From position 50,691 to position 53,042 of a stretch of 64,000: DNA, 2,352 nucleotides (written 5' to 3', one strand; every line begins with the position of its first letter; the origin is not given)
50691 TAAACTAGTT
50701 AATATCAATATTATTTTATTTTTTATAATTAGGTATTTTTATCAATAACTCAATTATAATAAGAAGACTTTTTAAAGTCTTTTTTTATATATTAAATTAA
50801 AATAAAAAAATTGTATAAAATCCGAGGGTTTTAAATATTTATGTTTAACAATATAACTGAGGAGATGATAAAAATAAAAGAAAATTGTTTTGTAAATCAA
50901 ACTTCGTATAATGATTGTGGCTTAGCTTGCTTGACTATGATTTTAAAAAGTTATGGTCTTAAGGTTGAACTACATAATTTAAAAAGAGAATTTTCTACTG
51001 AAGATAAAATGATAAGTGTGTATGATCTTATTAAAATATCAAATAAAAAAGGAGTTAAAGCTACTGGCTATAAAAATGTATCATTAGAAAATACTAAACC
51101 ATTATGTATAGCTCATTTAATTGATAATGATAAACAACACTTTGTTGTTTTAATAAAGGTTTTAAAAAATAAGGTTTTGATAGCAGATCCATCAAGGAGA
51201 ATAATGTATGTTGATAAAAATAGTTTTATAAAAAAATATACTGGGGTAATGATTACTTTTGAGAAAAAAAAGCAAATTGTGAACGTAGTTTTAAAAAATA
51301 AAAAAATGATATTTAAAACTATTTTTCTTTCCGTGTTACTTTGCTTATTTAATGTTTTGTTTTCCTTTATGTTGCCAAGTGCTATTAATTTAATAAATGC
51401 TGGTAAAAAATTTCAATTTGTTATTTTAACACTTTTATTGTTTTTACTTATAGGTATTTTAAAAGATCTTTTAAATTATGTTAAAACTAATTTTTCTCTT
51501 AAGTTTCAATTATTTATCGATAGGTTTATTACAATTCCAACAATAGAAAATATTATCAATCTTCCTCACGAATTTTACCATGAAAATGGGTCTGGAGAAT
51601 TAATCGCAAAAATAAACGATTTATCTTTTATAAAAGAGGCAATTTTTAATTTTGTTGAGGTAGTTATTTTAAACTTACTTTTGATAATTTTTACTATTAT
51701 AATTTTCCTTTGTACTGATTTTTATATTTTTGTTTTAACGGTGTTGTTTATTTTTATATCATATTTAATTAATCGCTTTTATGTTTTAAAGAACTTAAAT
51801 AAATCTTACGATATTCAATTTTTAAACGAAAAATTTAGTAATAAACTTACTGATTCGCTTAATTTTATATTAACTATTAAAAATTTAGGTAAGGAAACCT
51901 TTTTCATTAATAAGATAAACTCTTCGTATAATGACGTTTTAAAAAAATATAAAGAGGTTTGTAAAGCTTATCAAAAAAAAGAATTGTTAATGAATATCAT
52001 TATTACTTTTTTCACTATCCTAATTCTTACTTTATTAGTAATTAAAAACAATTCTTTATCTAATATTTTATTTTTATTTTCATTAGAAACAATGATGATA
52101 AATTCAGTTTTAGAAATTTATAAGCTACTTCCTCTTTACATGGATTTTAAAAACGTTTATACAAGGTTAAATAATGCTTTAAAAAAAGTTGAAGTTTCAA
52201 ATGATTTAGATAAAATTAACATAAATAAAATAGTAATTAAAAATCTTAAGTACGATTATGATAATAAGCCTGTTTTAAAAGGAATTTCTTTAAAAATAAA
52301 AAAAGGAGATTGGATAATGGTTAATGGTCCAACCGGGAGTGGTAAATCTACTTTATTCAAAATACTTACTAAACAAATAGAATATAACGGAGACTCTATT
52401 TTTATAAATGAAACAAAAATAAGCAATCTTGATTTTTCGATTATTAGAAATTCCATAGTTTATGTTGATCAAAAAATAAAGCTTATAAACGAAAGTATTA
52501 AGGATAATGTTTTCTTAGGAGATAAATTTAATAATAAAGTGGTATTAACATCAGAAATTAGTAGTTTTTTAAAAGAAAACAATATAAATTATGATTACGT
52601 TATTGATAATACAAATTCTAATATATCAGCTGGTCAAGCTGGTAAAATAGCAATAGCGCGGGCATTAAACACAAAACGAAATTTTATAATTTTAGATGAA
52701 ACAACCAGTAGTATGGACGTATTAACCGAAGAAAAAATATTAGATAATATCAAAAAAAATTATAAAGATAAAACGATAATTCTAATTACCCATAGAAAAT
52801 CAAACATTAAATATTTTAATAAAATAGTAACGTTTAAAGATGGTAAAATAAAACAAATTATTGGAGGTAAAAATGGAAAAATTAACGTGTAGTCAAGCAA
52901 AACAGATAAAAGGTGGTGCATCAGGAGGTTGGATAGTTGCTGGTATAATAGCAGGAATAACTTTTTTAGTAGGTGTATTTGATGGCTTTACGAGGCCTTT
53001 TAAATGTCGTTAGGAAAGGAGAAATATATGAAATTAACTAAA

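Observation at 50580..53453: Compact two-peptide (class IIb-like) bacteriocin locus inserted between a tRNA-Arg gene and rpsU; both peptide genes missing from the ORF track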

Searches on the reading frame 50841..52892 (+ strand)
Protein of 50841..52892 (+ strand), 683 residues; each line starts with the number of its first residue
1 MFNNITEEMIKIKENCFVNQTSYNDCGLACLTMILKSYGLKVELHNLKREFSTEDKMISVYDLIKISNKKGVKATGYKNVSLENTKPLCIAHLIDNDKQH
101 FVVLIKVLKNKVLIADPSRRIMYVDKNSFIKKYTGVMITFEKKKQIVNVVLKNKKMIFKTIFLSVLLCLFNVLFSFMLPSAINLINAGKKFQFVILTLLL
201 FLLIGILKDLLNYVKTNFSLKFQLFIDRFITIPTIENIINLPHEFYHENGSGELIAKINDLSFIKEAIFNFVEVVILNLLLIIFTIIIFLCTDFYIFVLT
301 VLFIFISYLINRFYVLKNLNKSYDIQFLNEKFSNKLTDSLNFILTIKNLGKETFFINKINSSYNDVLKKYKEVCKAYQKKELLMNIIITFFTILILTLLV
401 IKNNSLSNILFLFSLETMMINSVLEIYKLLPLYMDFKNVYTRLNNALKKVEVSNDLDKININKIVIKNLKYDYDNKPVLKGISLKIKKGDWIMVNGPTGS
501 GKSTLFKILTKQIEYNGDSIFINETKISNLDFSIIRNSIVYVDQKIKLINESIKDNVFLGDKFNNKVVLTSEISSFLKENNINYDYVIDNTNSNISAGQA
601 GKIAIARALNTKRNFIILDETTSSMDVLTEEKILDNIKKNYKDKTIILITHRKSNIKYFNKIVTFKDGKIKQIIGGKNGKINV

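Call 6: search_protein_families(library=pfam, proteins=[window:50841-52892:+], max_evalue=1)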
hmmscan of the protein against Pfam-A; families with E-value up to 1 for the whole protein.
window:50841-52892:+ (683 aa): 26 families (the best 25 are shown)
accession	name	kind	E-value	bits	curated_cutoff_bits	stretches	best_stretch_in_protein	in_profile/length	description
PF03412.21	Peptidase_C39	-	1.4e-31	109.5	22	1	17-144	4-132/133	Peptidase C39 family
PF00005.33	ABC_tran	-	9.4e-25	88.2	25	1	479-623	1-137/137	ABC transporter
PF00664.28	ABC_membrane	-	2.3e-16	60.7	28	1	159-422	3-273/274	ABC transporter transmembrane region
PF00931.28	NB-ARC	-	6.1e-05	22.8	23.5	1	489-656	18-140/248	NB-ARC domain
PF13238.12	AAA_18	-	0.00015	22.7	29.4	1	492-519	1-25/128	AAA domain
PF25199.1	nSTAND_NTPase5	-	0.00017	21.8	34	1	487-526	39-79/145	Novel STAND NTPase 5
PF06414.18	Zeta_toxin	-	0.001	19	22.3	1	490-527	17-54/199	Zeta toxin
PF09778.15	Guanylate_cyc_2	-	0.0016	18.3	28.1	1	18-56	4-43/212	Guanylylate cyclase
PF00437.27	T2SSE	-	0.004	16.3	24.9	1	491-521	144-174/370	Type II/IV secretion system protein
PF02463.25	SMC_N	-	0.0045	16.9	40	1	485-664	21-210/220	RecF/RecN/SMC N terminal domain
PF02224.24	Cytidylate_kin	-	0.0053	16.9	26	1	492-575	1-87/211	Cytidylate kinase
PF13401.12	AAA_22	-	0.0069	17.1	27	1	492-536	8-33/130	AAA domain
PF13671.12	AAA_33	-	0.011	16.5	27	1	492-618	2-104/143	AAA domain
PF13555.12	AAA_29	-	0.016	15.3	27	1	483-506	16-39/61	P-loop containing region of AAA domain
PF00004.35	AAA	-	0.019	15.8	21.2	1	493-580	2-73/131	ATPase family associated with various cellular activities (AAA)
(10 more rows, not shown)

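Call 7: search_protein_families(library=ncbifam, proteins=[window:50841-52892:+], max_evalue=1)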
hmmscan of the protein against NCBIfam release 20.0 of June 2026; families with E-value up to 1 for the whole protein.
window:50841-52892:+ (683 aa): 181 families (the best 25 are shown)
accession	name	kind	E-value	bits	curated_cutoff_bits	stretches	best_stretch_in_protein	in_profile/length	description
TIGR01193.1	bacteriocin_ABC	subfamily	2.9e-74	250.9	523.85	1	22-670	3-686/708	peptide cleavage/export ABC transporter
TIGR03796.1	NHLM_micro_ABC1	equivalog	1.3e-71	241.8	853.3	1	20-672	7-691/710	NHLP family bacteriocin export ABC transporter peptidase/permease/ATPase subunit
NF045998.1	cleave_ABC_plasm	equivalog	1e-61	209.1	500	1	20-663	2-671/673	Mbov_0121 family peptidase domain-containing ABC transporter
TIGR01846.1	type_I_sec_HlyB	subfamily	6.1e-57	193.4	725.55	1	27-671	1-670/694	type I secretion system permease/ATPase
TIGR03375.1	type_I_sec_LssB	subfamily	1.8e-54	185.2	693.1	2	248-670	241-679/696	type I secretion system permease/ATPase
TIGR03797.1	NHLM_micro_ABC2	equivalog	1.2e-45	156.2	709.4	1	102-672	74-664/686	NHLP bacteriocin export ABC transporter permease/ATPase subunit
NF008364.0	PRK11160.1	equivalog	4.1e-45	154.4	630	1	259-672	125-554/575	heme ABC transporter ATP-binding protein/permease CydC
TIGR02857.1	CydD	equivalog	5.5e-44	151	435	2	439-664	297-528/529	thiol reductant ABC exporter subunit CydD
TIGR02203.1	MsbA_lipidA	equivalog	5.1e-42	144.1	602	1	153-670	24-546/572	lipid A export permease/ATP-binding protein MsbA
NF010178.0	PRK13657.1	equivalog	7.4e-42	143.5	733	1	233-670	94-547/588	glucan ABC transporter ATP-binding protein/ permease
NF008379.0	PRK11174.1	equivalog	1.5e-41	142.7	684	1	452-672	338-563/588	heme ABC transporter permease/ATP-binding protein CydD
TIGR02204.1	MsbA_rel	hypoth_equivalog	2.8e-39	135.2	780.4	1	236-672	99-554/576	ABC transporter, permease/ATP-binding protein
NF045513.1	HepA_fam_ABC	equivalog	2.7e-38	131.8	725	1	195-670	96-586/610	heterocyst formation ABC transporter subunit HepA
TIGR00958.1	3a01208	subfamily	1.1e-37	129.7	874.6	1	146-672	152-693/711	antigen peptide transporter 2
TIGR01842.1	type_I_sec_PrtD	subfamily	4.2e-35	121.3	510.15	1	152-673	3-534/544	type I secretion system permease/ATPase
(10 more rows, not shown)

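Call 8: find_encoding_contigs(protein=window:50841-52892:+, flank=6000, max_places=6)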
Protein window:50841-52892:+ (683 aa): 8 contigs read that carry it; 4 places shown.
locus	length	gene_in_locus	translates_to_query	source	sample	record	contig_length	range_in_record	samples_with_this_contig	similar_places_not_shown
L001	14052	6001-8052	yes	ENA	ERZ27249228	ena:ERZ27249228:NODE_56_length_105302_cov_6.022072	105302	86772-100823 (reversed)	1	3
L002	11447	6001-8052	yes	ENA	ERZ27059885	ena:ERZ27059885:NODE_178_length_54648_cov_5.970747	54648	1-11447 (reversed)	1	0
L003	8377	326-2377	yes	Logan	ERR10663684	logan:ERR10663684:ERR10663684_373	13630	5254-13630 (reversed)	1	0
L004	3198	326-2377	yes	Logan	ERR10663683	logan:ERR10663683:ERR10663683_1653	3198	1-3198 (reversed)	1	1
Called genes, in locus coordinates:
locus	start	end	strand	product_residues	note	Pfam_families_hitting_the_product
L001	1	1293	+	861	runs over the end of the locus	PF09586:YfhO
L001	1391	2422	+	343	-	-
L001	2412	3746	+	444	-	-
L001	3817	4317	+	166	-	PF12685:SpoIIIAH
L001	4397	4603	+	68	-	PF00196:GerE, PF04545:Sigma70_r4 (weak), PF08281:Sigma70_r4_2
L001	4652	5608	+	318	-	PF10646:Germane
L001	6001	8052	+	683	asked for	PF03412:Peptidase_C39, PF00664:ABC_membrane, PF00931:NB-ARC (faint), PF00005:ABC_tran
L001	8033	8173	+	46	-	-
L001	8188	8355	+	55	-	-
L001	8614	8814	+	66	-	PF01165:Ribosomal_S21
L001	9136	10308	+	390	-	PF06898:YqfD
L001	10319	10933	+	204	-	PF04892:VanZ-LLP1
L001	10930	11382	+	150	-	PF02130:YbeY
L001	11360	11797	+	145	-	PF01219:DAGK_prokar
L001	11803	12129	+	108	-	PF01219:DAGK_prokar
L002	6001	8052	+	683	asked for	PF03412:Peptidase_C39, PF00664:ABC_membrane, PF00931:NB-ARC (faint), PF00005:ABC_tran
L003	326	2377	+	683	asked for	PF03412:Peptidase_C39, PF00664:ABC_membrane, PF00931:NB-ARC (faint), PF00005:ABC_tran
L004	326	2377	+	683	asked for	PF03412:Peptidase_C39, PF00664:ABC_membrane, PF00931:NB-ARC (faint), PF00005:ABC_tran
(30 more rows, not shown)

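Call 64: search_solved_structures(query=window:50841-52889:+, max_evalue=1e-20, show_alignments=1)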
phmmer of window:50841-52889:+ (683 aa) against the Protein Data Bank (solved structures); distinct sequences matched with E-value up to 1e-20: 194 (the best 60 are shown).
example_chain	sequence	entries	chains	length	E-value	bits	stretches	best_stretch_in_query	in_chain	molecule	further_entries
4ry2_A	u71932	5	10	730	1e-62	215.5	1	9-672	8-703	ABC-type bacteriocin transporter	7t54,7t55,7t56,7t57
8vp3_A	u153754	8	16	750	1.2e-62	215.3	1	11-672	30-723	ABC-type bacteriocin transporter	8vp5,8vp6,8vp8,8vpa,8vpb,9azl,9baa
4s0f_A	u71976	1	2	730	2.4e-62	214.3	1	9-672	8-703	ABC-type bacteriocin transporter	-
6v9z_A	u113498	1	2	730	1.9e-61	211.3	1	9-672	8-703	ABC-type bacteriocin transporter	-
8vp9_A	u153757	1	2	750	2.5e-59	204.3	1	14-672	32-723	ABC-type bacteriocin transporter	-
4f4c_A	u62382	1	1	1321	3.6e-50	174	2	197-670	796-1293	Multidrug resistance protein pgp-1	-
8hf4_A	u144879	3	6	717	1.5e-49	172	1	19-672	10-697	Transport/processing ATP-binding protein ComA | Competence factor transporting ATP-binding protein/permease ComA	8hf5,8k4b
8hf7_A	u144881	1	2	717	2.8e-49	171.1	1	19-672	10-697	Competence factor transporting ATP-binding protein/permease ComA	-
7zk4_A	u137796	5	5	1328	3.1e-49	171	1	161-672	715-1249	ATP-dependent translocase ABCB1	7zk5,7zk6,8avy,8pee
8hf6_A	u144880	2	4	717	3.7e-49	170.7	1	19-672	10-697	Competence factor transporting ATP-binding protein/permease ComA | Transport/processing ATP-binding protein ComA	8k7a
7zka_A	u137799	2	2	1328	4.9e-49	170.3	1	161-672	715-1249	ATP-dependent translocase ABCB1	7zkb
7zk9_A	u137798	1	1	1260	1.2e-48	169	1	161-672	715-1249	ATP-dependent translocase ABCB1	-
7zk8_A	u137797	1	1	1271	1.3e-48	168.9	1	161-672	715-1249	ATP-dependent translocase ABCB1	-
6fn1_A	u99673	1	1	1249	5.5e-48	166.8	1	158-672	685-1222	Human-mouse chimeric ABCB1 (ABCBHM)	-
6fn4_A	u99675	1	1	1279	6e-48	166.7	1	158-672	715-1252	Apo form of Human-mouse chimeric ABCB1 (ABCB1HM) in complex with Antigen binding fragment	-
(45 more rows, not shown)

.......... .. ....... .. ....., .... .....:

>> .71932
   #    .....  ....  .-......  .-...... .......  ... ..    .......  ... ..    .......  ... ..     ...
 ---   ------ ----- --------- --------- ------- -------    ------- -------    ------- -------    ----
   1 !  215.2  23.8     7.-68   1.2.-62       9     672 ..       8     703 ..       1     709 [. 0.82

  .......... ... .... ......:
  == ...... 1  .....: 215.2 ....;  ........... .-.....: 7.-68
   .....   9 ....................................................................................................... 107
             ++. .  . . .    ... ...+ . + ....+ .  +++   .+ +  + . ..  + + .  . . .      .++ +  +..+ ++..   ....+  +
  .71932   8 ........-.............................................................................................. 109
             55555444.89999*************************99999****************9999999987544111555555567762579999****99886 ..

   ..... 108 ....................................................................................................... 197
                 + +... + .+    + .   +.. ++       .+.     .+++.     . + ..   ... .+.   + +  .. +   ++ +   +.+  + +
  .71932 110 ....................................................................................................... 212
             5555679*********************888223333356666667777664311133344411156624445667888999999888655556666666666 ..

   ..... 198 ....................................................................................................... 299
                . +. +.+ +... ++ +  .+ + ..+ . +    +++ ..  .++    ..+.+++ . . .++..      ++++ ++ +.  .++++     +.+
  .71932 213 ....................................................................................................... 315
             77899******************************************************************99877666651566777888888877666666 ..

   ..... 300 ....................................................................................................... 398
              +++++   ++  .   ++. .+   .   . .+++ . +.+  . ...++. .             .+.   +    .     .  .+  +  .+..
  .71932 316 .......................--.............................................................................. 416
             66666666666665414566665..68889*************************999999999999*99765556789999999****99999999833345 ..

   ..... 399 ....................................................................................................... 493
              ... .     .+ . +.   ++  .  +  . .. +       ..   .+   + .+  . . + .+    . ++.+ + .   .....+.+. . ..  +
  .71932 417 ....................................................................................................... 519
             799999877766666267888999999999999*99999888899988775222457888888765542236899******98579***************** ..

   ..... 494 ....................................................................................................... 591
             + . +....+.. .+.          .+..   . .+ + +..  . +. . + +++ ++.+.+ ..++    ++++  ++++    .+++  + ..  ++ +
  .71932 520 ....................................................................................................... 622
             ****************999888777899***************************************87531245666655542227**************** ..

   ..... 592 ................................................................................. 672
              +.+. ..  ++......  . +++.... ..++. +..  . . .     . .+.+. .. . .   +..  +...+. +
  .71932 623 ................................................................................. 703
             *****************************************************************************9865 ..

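Call 76: list_cluster_members(proteins=[P0024, window:52873-53010:+, window:50841-52889:+, window:53976-55145:+])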
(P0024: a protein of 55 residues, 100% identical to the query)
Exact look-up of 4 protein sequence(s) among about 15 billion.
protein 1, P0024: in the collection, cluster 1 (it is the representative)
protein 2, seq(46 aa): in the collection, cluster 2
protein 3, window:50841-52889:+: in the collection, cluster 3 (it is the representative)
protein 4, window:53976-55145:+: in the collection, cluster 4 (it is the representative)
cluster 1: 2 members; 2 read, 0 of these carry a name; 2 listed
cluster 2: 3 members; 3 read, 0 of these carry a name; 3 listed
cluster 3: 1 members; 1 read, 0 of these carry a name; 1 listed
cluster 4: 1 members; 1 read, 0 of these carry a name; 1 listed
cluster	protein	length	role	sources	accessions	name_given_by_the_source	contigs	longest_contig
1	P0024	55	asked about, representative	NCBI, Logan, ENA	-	-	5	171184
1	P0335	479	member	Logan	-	-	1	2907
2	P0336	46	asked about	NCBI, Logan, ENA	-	-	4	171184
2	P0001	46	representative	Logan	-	-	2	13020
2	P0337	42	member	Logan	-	-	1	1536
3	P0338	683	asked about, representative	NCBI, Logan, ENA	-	-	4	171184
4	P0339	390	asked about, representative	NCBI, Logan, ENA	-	-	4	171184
